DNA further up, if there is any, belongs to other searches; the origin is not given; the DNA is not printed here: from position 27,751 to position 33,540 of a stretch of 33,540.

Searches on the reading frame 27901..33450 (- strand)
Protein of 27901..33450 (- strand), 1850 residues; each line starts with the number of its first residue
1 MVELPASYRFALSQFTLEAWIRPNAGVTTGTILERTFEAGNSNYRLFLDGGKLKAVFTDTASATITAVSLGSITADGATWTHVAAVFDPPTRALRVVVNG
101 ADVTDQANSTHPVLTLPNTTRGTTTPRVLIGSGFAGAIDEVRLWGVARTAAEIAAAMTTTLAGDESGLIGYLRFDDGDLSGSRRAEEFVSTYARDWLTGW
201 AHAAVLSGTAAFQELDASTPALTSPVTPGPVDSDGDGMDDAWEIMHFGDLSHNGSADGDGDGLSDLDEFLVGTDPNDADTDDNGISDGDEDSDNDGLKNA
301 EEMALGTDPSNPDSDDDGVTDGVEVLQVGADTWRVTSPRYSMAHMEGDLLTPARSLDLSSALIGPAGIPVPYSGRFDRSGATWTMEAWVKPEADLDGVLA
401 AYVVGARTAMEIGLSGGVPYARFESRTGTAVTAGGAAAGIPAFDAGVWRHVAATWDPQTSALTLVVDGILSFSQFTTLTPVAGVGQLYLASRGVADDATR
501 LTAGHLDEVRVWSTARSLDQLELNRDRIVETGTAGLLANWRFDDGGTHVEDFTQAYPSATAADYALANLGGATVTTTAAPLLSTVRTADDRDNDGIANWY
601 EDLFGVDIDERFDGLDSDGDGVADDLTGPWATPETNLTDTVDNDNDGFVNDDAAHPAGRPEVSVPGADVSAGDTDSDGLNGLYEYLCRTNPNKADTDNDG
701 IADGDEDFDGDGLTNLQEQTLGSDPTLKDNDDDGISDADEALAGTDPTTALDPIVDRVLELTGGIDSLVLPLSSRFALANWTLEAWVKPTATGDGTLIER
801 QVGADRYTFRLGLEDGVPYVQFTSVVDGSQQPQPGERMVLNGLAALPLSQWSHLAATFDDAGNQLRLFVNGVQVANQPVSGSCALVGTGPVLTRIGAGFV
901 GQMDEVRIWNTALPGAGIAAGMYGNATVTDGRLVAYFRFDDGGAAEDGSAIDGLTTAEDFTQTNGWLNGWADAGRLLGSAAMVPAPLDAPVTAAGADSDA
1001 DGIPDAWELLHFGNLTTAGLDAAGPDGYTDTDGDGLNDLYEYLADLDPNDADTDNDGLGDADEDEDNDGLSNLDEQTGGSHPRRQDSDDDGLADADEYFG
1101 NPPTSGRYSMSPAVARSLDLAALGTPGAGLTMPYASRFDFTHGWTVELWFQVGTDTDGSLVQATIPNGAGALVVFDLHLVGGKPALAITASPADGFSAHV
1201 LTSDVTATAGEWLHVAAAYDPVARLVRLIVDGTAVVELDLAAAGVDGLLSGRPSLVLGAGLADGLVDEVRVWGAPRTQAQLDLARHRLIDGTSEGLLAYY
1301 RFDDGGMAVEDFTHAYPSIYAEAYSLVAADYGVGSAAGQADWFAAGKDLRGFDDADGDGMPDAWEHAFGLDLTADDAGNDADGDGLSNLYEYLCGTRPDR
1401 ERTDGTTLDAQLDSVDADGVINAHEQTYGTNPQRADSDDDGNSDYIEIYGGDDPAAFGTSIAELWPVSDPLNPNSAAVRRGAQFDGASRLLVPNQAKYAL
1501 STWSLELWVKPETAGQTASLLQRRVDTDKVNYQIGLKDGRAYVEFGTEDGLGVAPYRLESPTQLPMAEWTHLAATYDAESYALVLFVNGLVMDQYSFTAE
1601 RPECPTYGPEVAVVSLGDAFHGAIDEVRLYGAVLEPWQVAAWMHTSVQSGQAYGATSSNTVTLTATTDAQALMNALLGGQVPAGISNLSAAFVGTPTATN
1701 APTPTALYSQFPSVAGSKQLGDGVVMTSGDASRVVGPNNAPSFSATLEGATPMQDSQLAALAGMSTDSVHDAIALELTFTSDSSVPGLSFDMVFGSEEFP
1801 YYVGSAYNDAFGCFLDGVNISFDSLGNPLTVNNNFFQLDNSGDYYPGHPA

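Call 7: search_protein_families(library=pfam, proteins=[window:27901-33450:-], max_evalue=0.01)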
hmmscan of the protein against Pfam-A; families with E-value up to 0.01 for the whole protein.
window:27901-33450:- (1850 aa): 3 families
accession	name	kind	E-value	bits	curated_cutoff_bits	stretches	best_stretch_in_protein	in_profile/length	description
PF13385.13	Laminin_G_3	-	4.3e-96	319.5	27.6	5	766-918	5-150/151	Concanavalin A-like lectin/glucanases superfamily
PF18884.5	TSP3_bac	-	2.6e-08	34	25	2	291-312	1-22/22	Bacterial TSP3 repeat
PF00354.24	Pentaxin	-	0.0015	18.7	25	0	447-472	84-109/194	Pentaxin family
